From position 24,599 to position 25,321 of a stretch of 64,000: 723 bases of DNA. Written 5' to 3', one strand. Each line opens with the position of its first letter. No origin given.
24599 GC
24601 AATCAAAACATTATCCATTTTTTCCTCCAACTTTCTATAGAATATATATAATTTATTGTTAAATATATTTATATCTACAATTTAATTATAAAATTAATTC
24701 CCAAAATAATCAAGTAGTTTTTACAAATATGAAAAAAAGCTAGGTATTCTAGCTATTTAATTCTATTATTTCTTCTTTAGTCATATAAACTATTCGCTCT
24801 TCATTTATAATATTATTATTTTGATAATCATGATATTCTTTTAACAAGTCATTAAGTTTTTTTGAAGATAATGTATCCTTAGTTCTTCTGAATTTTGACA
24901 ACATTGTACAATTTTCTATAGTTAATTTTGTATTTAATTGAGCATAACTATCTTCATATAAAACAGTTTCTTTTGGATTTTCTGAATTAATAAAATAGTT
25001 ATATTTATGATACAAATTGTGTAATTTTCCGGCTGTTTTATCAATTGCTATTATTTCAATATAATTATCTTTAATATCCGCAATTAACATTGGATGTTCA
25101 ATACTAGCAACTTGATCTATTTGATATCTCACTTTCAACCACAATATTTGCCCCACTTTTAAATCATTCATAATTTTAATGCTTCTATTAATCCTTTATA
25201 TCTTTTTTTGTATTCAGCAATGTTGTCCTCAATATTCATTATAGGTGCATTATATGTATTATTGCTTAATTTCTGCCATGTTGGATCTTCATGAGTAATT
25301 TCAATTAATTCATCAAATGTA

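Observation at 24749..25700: Compact Panacea-domain (DUF4065) two-gene module inserted between rny and the cell-wall polysaccharide locus, partnered with an unclassifiable 140-aa protein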

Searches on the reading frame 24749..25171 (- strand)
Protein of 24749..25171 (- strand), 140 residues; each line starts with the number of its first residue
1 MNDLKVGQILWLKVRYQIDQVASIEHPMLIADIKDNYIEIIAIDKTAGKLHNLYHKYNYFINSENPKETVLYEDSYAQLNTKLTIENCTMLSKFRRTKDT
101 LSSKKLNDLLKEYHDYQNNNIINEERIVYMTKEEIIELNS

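Call 3: search_protein_families(library=pfam, proteins=[window:24749-25171:-], max_evalue=1)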
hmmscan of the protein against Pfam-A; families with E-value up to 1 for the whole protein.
window:24749-25171:- (140 aa): 2 families
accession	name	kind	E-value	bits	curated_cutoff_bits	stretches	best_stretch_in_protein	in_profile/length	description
PF14148.11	YhdB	-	0.028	15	27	1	96-125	27-56/71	YhdB-like protein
PF24136.1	DUF7403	-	0.054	14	27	1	82-131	10-57/106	Domain of unknown function (DUF7403)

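Call 4: search_protein_families(library=ncbifam, proteins=[window:24749-25171:-], max_evalue=1)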
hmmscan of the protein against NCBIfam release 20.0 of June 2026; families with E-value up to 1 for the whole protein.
window:24749-25171:- (140 aa): 1 family
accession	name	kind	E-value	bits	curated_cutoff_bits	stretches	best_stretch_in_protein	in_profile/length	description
NF006229.0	PRK08361.1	equivalog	0.014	14.4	624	1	28-97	169-238/391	aspartate aminotransferase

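Call 5: search_protein_families(library=padloc, proteins=[window:24749-25171:-], max_evalue=1)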
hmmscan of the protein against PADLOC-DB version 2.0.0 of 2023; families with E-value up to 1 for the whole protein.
window:24749-25171:- (140 aa): 0 families
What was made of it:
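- On Known anti-phage defence systems (PADLOC-DB v2): Neither protein matches any family (call 5).
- PADLOC has no match (call 5).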

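Call 6: search_protein_families(library=phrogs, proteins=[window:24749-25171:-], max_evalue=1)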
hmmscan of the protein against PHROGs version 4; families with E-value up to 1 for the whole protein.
window:24749-25171:- (140 aa): 2 families
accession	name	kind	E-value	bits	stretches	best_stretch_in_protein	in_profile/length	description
phrog_13386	-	unknown function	8.5e-08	33.4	1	4-139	2-133/151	-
phrog_832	-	DNA, RNA and nucleotide metabolism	0.012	14.2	1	52-111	1027-1088/1480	RNA polymerase ADP-ribosylase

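Call 7: find_homologous_proteins(query=window:24749-25171:-, max_evalue=0.001)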
Query window:24749-25171:- (140 aa): 498 proteins with E <= 0.001 among 505 candidates; the best 120 are listed.
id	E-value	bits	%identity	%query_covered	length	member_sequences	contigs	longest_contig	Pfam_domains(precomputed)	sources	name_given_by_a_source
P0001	3.2e-80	284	95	100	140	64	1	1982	-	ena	-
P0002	1.2e-72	260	87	100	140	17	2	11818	-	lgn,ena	-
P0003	4.2e-59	216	75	98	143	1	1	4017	-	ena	-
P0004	5.2e-59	216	75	98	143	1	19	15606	-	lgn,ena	-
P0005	7.2e-59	215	75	98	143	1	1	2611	-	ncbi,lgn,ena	-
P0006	9.9e-59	215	73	99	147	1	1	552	-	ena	-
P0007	1.4e-58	214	74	98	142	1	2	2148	-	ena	-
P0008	1.9e-58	214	74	98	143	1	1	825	-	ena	-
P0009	2.7e-58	214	74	98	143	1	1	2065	-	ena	-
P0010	3.0e-58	213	74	98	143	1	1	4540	-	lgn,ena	-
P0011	3.2e-58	213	75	98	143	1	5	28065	-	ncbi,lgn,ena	-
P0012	4.6e-58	213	74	98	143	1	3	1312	-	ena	-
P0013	7.3e-58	212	73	99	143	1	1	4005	-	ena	-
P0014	9.1e-58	212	74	98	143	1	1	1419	-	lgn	-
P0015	9.4e-58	212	72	99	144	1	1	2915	-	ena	-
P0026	3.0e-57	210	71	99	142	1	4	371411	-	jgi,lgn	jgi:hypothetical protein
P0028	3.6e-57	210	74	98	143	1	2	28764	-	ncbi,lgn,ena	-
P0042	1.2e-56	208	72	98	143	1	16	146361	-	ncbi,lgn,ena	-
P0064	5.4e-56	206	72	99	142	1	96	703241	-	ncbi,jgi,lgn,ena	-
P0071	8.9e-56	205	71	99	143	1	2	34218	-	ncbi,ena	-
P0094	8.9e-55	202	72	98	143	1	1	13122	-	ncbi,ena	-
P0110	5.1e-54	200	66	99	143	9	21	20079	-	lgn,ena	-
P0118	1.3e-53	198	70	99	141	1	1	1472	-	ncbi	-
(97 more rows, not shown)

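Call 8: search_solved_structures(query=window:24749-25171:-, max_evalue=10)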
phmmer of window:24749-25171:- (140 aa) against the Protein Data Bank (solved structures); distinct sequences matched with E-value up to 10: 3.
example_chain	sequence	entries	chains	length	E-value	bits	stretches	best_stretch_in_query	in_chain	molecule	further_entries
6gw3_D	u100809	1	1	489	0.003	20.9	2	24-129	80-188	3,5,7-trioxododecanoyl-CoA synthase,3,5,7-trioxododecanoyl-CoA synthase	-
7w6g_A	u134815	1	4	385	1.8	11.9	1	62-129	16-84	3,5,7-trioxododecanoyl-CoA synthase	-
6gw3_A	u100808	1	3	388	1.8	11.9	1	61-129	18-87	3,5,7-trioxododecanoyl-CoA synthase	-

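Call 13: search_solved_structures(query=A1, max_evalue=10, show_alignments=3)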
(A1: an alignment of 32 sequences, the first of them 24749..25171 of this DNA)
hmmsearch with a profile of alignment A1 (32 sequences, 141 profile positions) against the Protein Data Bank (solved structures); distinct sequences matched with E-value up to 10: 6.
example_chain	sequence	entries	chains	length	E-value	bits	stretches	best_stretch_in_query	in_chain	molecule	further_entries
5ufi_A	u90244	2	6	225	0.91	12.8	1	93-127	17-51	DCN1-like protein 1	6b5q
6ip1_B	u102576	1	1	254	3.6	10.9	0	31-65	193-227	Syntaxin-1A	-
6mdm_I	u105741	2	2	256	3.8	10.8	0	31-65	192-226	Syntaxin-1A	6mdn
4jeu_B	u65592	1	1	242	4.2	10.6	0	31-65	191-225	Syntaxin-1A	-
7xsj_B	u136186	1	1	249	5.9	10.2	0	31-66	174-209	Syntaxin-1A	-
4jeh_B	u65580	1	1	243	5.9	10.1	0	31-66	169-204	Syntaxin-1A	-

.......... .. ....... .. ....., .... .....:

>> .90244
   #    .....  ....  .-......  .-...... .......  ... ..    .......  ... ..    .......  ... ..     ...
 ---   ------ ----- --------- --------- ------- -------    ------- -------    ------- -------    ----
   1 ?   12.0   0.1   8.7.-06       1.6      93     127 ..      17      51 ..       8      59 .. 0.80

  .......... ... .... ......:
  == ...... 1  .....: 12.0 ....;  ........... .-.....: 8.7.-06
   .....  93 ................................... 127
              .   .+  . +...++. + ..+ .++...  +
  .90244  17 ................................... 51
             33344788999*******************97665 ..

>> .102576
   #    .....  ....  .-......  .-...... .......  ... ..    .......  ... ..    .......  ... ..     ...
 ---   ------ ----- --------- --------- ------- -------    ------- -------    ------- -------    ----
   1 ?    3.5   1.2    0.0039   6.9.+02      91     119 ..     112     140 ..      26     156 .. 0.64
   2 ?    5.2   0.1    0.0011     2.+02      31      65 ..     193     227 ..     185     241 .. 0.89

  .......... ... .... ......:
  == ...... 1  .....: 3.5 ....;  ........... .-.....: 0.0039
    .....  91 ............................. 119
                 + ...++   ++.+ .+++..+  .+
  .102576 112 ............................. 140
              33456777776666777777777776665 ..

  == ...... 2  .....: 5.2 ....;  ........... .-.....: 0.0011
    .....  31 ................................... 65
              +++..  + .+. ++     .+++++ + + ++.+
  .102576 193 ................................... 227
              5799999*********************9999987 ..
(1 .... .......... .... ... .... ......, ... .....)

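Call 14: find_encoding_contigs(protein=P0064, flank=6000, max_places=6)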
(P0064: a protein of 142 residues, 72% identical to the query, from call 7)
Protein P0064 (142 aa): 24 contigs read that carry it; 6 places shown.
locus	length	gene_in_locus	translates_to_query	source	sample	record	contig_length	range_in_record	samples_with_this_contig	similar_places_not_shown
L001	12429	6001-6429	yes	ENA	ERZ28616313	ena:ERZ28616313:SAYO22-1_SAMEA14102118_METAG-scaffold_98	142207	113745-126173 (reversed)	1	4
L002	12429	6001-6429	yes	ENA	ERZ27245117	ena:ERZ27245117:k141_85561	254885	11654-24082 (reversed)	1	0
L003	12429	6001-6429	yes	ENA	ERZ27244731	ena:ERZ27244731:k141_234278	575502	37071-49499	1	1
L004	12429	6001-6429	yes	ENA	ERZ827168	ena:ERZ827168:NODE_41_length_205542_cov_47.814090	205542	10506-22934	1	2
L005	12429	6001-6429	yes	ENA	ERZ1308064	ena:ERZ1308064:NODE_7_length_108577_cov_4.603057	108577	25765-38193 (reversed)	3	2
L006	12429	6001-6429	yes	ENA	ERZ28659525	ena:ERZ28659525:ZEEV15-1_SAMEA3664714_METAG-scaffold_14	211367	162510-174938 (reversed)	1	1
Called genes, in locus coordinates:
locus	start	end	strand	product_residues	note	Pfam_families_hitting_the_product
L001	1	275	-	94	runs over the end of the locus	PF13481:AAA_25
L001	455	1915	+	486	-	-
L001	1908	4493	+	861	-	PF13091:PLDc_2 (faint)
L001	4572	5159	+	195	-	-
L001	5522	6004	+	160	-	PF13274:SocA_Panacea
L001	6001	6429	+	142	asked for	-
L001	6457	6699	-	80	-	PF00589:Phage_integrase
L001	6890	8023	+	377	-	-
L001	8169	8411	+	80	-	-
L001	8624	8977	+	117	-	PF08837:DUF1810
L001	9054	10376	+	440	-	-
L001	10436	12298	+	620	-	PF03235:GmrSD_N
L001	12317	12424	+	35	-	-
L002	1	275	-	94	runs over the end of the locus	PF13481:AAA_25 (weak)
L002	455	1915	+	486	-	-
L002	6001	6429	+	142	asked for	-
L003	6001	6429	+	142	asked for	-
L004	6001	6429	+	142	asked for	-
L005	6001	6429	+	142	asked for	-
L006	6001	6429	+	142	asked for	-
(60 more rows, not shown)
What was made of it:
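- In another lineage the pair lies in a defence-island-like region with GmrSD_N, PLDc_2, DUF1810 and an integrase fragment (call 14).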

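Call 15: find_encoding_contigs(protein=window:24749-25171:-, flank=6000, max_places=6)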
Protein window:24749-25171:- (140 aa): 21 contigs read that carry it; 6 places shown.
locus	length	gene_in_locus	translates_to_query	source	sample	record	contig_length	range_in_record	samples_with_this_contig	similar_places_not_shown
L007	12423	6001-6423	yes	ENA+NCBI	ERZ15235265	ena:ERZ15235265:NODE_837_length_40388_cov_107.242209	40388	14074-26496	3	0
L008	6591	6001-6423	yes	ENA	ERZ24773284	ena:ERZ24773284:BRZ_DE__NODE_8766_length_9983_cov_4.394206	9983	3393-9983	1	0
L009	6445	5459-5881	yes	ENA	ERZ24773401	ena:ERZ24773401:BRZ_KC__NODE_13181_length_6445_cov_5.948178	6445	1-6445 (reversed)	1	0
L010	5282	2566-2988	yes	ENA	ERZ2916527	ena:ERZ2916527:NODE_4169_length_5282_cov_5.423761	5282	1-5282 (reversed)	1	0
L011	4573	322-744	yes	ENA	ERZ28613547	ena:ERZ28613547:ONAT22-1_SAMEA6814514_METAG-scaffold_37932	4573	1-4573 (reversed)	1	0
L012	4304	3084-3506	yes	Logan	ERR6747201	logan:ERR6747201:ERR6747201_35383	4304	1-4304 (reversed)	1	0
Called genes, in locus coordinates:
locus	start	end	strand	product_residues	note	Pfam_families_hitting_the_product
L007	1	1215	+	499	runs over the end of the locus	PF13425:O-antigen_lig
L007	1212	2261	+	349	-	PF13439:Glyco_transf_4 (weak), PF00534:Glycos_transf_1, PF13692:Glyco_trans_1_4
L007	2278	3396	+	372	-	PF02350:Epimerase_2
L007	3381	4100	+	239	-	PF03808:Glyco_tran_WecG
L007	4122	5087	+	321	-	PF00535:Glycos_transf_2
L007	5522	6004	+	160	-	PF13274:SocA_Panacea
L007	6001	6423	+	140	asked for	-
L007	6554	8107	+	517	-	PF12072:RNase_Y_N, PF00013:KH_1, PF01966:HD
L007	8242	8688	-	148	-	PF10612:Spore-coat_CotZ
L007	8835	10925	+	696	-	PF00580:UvrD-helicase, PF01443:Viral_helicase1 (faint), PF13245:AAA_19, PF13604:AAA_30 (faint), PF13087:AAA_12 (faint), PF13361:UvrD_C, PF13538:UvrD_C_2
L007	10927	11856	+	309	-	PF00483:NTP_transferase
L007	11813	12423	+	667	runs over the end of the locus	PF22745:Nlig-Ia, PF01653:DNA_ligase_aden, PF03120:OB_DNA_ligase, PF03119:DNA_ligase_ZBD, PF12826:HHH_2, PF14520:HHH_5 (weak), PF00533:BRCT, PF12738:PTCB-BRCT (weak), +2 more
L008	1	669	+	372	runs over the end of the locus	PF13439:Glyco_transf_4, PF00534:Glycos_transf_1, PF13692:Glyco_trans_1_4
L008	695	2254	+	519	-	PF04932:Wzy_C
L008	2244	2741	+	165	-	PF08660:Alg14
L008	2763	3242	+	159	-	PF04101:Glyco_tran_28_C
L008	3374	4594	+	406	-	PF13304:AAA_21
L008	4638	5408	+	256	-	PF14337:Abi_alpha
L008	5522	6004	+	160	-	PF13274:SocA_Panacea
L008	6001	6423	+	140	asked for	-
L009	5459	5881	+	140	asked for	-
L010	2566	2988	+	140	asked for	-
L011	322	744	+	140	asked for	-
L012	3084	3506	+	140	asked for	-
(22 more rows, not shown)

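Call 16: find_related_loci(query=A1, collection=genome_contigs, flank=6000)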
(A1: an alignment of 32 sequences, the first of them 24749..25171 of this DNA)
Query A1 (140 aa) in genome_contigs; peptide patterns used: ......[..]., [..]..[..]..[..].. (x = any residue, [..] = any of these).
67 stretches matched a pattern; 49 encode a relative of the query (tblastn E <= 1e-3); 49 distinct loci.
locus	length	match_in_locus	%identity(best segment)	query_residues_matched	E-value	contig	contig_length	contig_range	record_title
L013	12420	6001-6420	99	1-140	2e-90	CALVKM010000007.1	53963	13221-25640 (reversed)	MAG: uncultured Bacilli bacterium isolate BRZ_NS__bin93 genome assembly, contig: BRZ_NS__NODE_682_length_53963_cov_38.75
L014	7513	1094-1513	96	1-140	3e-88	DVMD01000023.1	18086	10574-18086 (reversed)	MAG TPA_asm: Candidatus Onthocola stercorigallinarum isolate CHK195-3072 CHK195__C84802_L18086_ERR3414590, whole genome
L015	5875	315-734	96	1-140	3e-88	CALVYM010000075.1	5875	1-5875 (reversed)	MAG: uncultured Bacilli bacterium isolate BRZ_CT__bin11 genome assembly, contig: BRZ_CT__NODE_16004_length_5875_cov_9.97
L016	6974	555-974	89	1-140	9e-82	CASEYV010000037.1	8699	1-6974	uncultured bacterium isolate O97_L4_313313_idba_bin.81 genome assembly, contig: O97_L4_313313_idba_bin.81.fa_scaffold_67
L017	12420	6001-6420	86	1-140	4e-71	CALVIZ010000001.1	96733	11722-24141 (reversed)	MAG: uncultured Bacilli bacterium isolate BRZ_PF__bin60 genome assembly, contig: BRZ_PF__NODE_278_length_96733_cov_6.527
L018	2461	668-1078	75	3-139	2e-65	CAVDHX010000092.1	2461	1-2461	Sphaerochaetaceae bacterium isolate SRR8978504_cleanbin_000001 genome assembly, contig: Spades_SRR8978504_contig_4358, w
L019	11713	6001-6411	75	3-139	1e-64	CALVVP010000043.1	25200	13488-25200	MAG: uncultured Bacilli bacterium isolate E07__bin197 genome assembly, contig: E07__k127_186637, whole genome shotgun se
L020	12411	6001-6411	74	3-139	4e-64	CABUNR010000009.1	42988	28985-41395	MAG TPA_asm: uncultured Firmicutes bacterium isolate MGYG-HGUT-04175 genome assembly, contig: GUT_GENOME258596_9, whole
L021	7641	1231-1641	74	3-139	2e-63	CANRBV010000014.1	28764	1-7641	MAG: uncultured Bacilli bacterium isolate Lapin-028__bin53 genome assembly, contig: Lapin-028__NODE_1736_length_28764_co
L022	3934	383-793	73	3-139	4e-63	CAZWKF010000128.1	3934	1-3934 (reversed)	MAG TPA_asm: uncultured Muribaculaceae bacterium isolate SRP287540_co2_425 genome assembly, contig: NODE_25809_length_39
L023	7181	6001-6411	74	3-139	5e-63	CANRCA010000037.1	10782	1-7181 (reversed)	MAG: uncultured Bacilli bacterium isolate Lapin-027__bin88 genome assembly, contig: Lapin-027__NODE_6195_length_10782_co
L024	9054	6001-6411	74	3-139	9e-63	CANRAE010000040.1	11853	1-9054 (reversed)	MAG: uncultured Bacilli bacterium isolate Lapin-016__bin57 genome assembly, contig: Lapin-016__NODE_4925_length_11853_co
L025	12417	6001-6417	71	1-139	8e-62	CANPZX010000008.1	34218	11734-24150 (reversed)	MAG: uncultured Bacilli bacterium isolate Lapin-002__bin30 genome assembly, contig: Lapin-002__NODE_1633_length_34218_co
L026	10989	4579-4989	72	3-139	4e-61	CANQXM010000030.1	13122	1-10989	MAG: uncultured Bacilli bacterium isolate Lapin-025__bin7 genome assembly, contig: Lapin-025__NODE_3672_length_13122_cov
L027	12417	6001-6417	65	1-139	3e-59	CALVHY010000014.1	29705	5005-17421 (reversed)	MAG: uncultured Bacilli bacterium isolate E07__bin303 genome assembly, contig: E07__k127_2088192, whole genome shotgun s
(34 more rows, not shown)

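Call 17: predict_structure(alignment_id=A1)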
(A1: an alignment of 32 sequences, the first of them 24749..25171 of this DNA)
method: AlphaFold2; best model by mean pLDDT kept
length: 140 residues; sequences in the alignment: 32
mean_pLDDT: 77.0   pTM: 0.76
mean pLDDT of the five models: 77.0, 74.0, 73.3, 67.3, 65.5
residues with pLDDT >= 90: 40; 70-90: 64; 50-70: 15; < 50: 21
segments of 3 or more residues with pLDDT < 50: 47-54, 62-74
pLDDT, mean of each block of 10 residues (from residue 1): 84 84 86 94 58 49 44 62 91 85 79 85 84 93
secondary structure, 60 per line:
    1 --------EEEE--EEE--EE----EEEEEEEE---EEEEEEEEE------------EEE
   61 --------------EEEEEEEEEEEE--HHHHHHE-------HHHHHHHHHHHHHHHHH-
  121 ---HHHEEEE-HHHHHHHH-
elements in order: E9-12 E15-17 E26-33 E37-45 E58-60 E75-86 H89-94 H103-119 E127-130 H132-139
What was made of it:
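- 24749..25171 (-): panT: 140-aa predicted MazF/PemK-fold toxin. Its start codon overlaps the panA stop (ATGA), and it has no strong Shine-Dalgarno of its own. AF2 model with pLDDT 77 and pTM 0.76 (call 17).
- The model's loops 47-54 and 62-74, which in MazF line the substrate and antitoxin groove, have pLDDT below 50 (call 17).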

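Call 24: search_protein_representatives(alignment_id=A1)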
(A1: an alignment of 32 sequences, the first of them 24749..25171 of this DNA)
Query: 32 sequences, 141 profile positions. Proteins with E-value up to 0.001 (for the whole library): 138; up to 1e-10: 80; up to 1e-30: 12. The best 138 are listed.
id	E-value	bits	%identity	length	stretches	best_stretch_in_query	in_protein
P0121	1.0e-57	210.4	-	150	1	2-140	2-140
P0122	5.2e-52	191.9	-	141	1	1-140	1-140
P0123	2.7e-51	189.6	-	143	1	4-141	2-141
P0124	2.4e-37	144.4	-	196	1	3-140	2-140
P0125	4.7e-35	136.9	-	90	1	1-76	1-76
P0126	6.3e-35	136.5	-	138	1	7-140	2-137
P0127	2.3e-34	134.7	-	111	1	31-141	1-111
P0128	4.7e-33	130.5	-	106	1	2-99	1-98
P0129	5.0e-33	130.4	-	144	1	3-140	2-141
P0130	1.2e-32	129.2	-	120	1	29-141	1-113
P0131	3.9e-31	124.2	-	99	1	59-141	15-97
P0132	5.1e-31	123.8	-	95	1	58-141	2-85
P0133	2.4e-30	121.7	-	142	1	5-141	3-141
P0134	2.7e-30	121.5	-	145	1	5-140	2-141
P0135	1.2e-28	116.2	-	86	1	1-64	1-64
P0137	2.1e-27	112.1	-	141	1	2-140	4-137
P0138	2.8e-27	111.7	-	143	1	4-140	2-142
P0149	2.7e-24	102.1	-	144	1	3-139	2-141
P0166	2.0e-20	89.5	-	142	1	5-140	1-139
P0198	1.3e-12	64.2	-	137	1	5-141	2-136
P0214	6.8e-09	52.1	-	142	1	3-141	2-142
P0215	6.9e-09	52.1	-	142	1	3-140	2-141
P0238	4.6e-06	43.0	-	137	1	5-131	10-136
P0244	1.9e-05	41.0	-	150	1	8-125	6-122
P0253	3.6e-04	36.8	-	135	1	5-128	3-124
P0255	5.6e-04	36.2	-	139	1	22-124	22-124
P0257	9.4e-04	35.5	-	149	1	5-140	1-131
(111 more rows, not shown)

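Call 27: search_protein_families(library=pfam, alignment_id=A2, max_evalue=1)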
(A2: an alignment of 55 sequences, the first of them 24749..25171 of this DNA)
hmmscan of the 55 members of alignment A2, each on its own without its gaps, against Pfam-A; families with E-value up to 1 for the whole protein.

A. member 1, window:24749-25171:- (140 aa): 2 families
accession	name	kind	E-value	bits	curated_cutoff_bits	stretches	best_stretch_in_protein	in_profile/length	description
PF14148.11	YhdB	-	0.028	15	27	1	96-125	27-56/71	YhdB-like protein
PF24136.1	DUF7403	-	0.054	14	27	1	82-131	10-57/106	Domain of unknown function (DUF7403)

B. families by the number of members that match (of 55 scanned): 36 families (the first 25 are shown)
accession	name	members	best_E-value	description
PF02452.23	PemK_toxin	5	0.00027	PemK-like, MazF-like toxin of type II toxin-antitoxin system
PF14148.11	YhdB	2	0.0012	YhdB-like protein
PF24064.2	HTH_NPRL3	2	0.016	GATOR1 complex protein NPRL3, C-terminal HTH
PF21484.3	Chp1-like_PIN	2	0.049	Chromo domain-containing protein 1-like, PIN domain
PF12181.14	MogR_DNAbind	1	0.0012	DNA binding domain of the motility gene repressor (MogR)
PF04276.17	DUF443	1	0.0043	Protein of unknown function (DUF443)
PF03888.20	MucB_RseB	1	0.0061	MucB/RseB N-terminal domain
PF03269.20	DUF268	1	0.0075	Caenorhabditis protein of unknown function, DUF268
PF22353.1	PF1197-like_C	1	0.015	NAD(P)H:rubredoxin oxidoreductase, C-terminal domain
PF09183.16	DUF1947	1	0.017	Domain of unknown function (DUF1947)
PF02384.22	N6_Mtase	1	0.022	N-6 DNA Methylase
PF09373.15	PMBR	1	0.034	Pseudomurein-binding repeat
PF09406.16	DUF2004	1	0.045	Protein of unknown function (DUF2004)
PF14193.11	DUF4315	1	0.05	Domain of unknown function (DUF4315)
PF08942.16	DUF1919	1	0.05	Domain of unknown function (DUF1919)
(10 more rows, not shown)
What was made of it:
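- Five of 55 members match, with a best E of 2.7e-4 (call 27).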

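Call 28: search_solved_structures(query=A2, max_evalue=10, show_alignments=3)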
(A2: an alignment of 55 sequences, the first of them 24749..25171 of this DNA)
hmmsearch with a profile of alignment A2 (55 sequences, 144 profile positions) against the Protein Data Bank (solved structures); distinct sequences matched with E-value up to 10: 1.
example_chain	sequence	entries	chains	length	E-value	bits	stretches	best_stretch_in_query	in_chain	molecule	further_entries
2yy5_A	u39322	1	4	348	0.11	15.4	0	70-114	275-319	Tryptophanyl-tRNA synthetase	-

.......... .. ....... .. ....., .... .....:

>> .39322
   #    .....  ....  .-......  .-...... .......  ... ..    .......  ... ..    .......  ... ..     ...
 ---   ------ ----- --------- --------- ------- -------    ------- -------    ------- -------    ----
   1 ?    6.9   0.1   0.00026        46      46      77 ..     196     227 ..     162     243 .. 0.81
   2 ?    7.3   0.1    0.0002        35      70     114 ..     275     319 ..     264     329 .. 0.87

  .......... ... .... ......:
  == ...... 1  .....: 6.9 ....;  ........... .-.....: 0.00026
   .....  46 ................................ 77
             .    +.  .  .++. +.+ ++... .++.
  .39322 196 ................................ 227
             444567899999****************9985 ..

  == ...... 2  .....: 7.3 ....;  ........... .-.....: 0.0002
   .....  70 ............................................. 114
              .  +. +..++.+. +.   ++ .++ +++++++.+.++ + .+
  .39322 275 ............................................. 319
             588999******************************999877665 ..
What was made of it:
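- Tried and rejected: Sequence searches of the toxin and of its family profiles against PDB found nothing meaningful (calls 8, 13, 28).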

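Call 35: find_encoding_contigs(protein=P0253, flank=4000, max_places=4)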
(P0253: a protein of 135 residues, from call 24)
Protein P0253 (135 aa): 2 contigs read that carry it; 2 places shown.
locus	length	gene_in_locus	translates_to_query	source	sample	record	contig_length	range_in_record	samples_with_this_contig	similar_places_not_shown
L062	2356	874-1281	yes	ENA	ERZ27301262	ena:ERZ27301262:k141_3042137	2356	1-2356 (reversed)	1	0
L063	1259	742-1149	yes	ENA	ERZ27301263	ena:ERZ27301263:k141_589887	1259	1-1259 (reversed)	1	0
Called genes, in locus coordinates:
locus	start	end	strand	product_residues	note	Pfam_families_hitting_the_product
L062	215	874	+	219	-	PF13274:SocA_Panacea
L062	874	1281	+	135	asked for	-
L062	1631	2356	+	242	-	?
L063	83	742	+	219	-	PF13274:SocA_Panacea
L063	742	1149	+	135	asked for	-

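Call 36: find_encoding_contigs(protein=P0138, flank=4000, max_places=4)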
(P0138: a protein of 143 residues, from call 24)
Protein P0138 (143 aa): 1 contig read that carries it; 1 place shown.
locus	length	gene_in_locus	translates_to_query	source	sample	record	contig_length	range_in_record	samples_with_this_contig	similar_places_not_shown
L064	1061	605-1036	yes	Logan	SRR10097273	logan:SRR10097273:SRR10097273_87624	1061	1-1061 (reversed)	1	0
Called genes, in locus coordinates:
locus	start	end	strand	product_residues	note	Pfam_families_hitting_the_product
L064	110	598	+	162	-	PF13274:SocA_Panacea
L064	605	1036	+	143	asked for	-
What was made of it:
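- This also holds for two of the more divergent family representatives, P0138 and P0253, the latter among the weakest hits (calls 35, 36).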

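Call 39: find_related_loci(query=A1, collection=viral_contigs, flank=6000)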
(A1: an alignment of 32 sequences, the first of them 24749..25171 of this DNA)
Query A1 (140 aa) in viral_contigs; peptide patterns used: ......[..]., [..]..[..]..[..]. (x = any residue, [..] = any of these).
24 stretches matched a pattern, but none encodes a relative of the query by tblastn (E <= 1e-3).
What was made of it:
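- Tried and rejected: The narrow alignment found no relatives (call 39).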
